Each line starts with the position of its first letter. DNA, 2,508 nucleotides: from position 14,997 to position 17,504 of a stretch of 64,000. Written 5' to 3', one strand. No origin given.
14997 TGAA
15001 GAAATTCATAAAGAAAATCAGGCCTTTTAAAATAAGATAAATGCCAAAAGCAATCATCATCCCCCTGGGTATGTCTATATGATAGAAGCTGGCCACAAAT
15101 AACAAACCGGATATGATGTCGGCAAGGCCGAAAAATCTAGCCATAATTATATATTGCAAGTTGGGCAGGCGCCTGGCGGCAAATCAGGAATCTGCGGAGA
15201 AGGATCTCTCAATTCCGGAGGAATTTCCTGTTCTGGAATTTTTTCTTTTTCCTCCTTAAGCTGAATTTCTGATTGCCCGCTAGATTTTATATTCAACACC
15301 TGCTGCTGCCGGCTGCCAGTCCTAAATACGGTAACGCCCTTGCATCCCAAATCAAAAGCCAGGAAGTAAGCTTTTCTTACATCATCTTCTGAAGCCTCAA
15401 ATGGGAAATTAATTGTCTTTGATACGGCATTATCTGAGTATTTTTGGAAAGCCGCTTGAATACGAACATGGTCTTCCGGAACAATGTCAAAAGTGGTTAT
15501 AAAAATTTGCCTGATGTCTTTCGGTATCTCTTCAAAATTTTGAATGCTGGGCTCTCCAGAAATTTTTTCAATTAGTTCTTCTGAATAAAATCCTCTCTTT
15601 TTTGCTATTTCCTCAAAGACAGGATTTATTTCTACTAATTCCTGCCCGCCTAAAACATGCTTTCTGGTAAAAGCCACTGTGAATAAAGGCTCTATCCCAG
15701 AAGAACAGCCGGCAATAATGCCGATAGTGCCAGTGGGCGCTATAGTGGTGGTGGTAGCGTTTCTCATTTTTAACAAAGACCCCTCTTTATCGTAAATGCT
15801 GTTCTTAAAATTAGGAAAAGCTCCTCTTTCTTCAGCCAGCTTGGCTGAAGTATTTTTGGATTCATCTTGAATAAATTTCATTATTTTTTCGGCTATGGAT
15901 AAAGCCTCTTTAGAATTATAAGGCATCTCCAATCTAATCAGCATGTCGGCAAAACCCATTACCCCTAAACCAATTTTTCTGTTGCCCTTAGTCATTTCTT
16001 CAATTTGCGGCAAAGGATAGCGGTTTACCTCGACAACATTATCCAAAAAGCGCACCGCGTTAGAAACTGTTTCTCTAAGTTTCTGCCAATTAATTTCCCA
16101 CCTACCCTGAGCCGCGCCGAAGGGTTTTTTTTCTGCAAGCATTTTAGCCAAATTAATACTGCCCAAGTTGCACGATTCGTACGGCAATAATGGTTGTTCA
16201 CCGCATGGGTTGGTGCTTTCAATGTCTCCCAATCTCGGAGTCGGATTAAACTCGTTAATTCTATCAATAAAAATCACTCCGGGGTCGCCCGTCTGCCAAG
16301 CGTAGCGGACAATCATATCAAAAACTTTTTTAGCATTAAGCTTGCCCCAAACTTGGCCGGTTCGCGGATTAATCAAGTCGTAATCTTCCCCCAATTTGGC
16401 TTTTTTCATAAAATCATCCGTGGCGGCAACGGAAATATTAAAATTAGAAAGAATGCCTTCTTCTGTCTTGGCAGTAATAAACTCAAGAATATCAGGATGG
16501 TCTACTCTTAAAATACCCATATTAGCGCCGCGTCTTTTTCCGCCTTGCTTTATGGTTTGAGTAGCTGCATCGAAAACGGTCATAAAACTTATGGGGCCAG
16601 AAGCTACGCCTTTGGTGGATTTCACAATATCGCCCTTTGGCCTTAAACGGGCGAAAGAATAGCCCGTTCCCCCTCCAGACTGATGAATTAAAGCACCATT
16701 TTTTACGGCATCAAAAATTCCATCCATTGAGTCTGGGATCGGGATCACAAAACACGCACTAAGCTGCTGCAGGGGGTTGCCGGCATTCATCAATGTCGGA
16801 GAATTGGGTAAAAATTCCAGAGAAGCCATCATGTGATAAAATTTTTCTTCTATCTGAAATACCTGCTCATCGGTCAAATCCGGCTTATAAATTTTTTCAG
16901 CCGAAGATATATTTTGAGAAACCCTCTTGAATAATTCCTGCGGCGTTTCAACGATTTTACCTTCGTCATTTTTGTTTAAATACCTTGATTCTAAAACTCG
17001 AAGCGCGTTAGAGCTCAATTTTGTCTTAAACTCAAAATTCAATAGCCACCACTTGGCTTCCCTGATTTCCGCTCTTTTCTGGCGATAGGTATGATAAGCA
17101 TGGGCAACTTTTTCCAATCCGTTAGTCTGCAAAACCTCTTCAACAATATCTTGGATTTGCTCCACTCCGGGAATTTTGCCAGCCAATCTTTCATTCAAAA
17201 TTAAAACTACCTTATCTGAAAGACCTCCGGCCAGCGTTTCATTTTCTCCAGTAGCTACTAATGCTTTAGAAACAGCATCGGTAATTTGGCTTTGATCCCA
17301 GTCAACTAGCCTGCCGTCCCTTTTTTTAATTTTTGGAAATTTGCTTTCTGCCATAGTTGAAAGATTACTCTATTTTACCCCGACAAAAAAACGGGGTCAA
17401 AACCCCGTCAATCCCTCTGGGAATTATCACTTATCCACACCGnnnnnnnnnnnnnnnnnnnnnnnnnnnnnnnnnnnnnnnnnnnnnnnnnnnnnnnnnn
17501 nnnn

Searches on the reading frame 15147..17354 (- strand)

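Call 51: search_protein_families(library=pfam, proteins=[window:15147-17354:-], max_evalue=0.00001)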
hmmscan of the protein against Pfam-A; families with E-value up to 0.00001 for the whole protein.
window:15147-17354:- (735 aa): 3 families
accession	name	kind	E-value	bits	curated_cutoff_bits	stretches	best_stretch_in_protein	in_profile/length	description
PF02867.20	Ribonuc_red_lgC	-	2e-135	452.8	23.9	1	199-676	1-522/523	Ribonucleotide reductase, barrel domain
PF00317.26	Ribonuc_red_lgN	-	1.5e-24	86.3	28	1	112-195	2-76/77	Ribonucleotide reductase, all-alpha domain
PF03477.21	ATP-cone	-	1.9e-16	60.8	25.8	1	8-95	2-87/88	ATP cone domain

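Call 63: search_protein_families(library=ncbifam, proteins=[window:15147-17354:-], max_evalue=1e-10)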
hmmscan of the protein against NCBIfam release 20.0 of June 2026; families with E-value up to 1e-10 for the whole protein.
window:15147-17354:- (735 aa): 23 families
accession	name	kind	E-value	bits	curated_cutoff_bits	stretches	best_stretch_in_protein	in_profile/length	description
NF006417.0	PRK08665.1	equivalog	1e-294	979.6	961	1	110-705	9-591/759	vitamin B12-dependent ribonucleotide reductase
NF005010.0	PRK06406.1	subfamily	1.6e-278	926.1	1125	2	165-706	216-743/771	vitamin B12-dependent ribonucleotide reductase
TIGR02504.1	NrdJ_Z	equivalog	4.1e-219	729.1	399.95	1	118-687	2-606/606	adenosylcobalamin-dependent ribonucleoside-diphosphate reductase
NF006207.0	PRK08332.1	equivalog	9.7e-168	560.1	2400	5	230-384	701-860/1684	vitamin B12-dependent ribonucleotide reductase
NF005122.0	PRK06556.1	equivalog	4.6e-108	362.2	859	2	106-518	64-492/960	vitamin B12-dependent ribonucleotide reductase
TIGR02506.1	NrdE_NrdA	equivalog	2.5e-103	346.7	341.05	2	117-523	3-429/616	ribonucleoside-diphosphate reductase subunit alpha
NF005544.0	PRK07207.1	equivalog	4.3e-95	319.4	965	3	337-523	541-722/965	ribonucleoside-diphosphate reductase subunit alpha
NF005991.0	PRK08115.1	equivalog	6.5e-91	305.6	854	3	335-519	429-606/858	vitamin B12-dependent ribonucleotide reductase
NF005101.0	PRK06539.1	equivalog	8.7e-85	285.3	988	3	336-522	393-573/822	ribonucleoside-diphosphate reductase subunit alpha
NF006577.0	PRK09102.1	equivalog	7.1e-84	282.2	620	1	110-695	22-585/604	ribonucleoside-diphosphate reductase subunit alpha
NF005401.0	PRK06948.1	subfamily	3.3e-83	280.3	906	1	136-688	31-591/604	ribonucleotide reductase-like protein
NF009029.0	PRK12365.1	equivalog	4.5e-74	250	1350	3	321-523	607-804/1046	ribonucleoside-diphosphate reductase subunit alpha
NF005736.0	PRK07562.1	equivalog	2.3e-71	240.8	1737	3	304-518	396-602/1222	vitamin B12-dependent ribonucleotide reductase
NF009028.0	PRK12364.1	equivalog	4.9e-66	223.3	1377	2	106-300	229-415/842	ribonucleoside-diphosphate reductase subunit alpha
NF006279.0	PRK08447.1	equivalog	1.4e-59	202.3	1082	2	117-330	141-349/789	ribonucleoside-diphosphate reductase subunit alpha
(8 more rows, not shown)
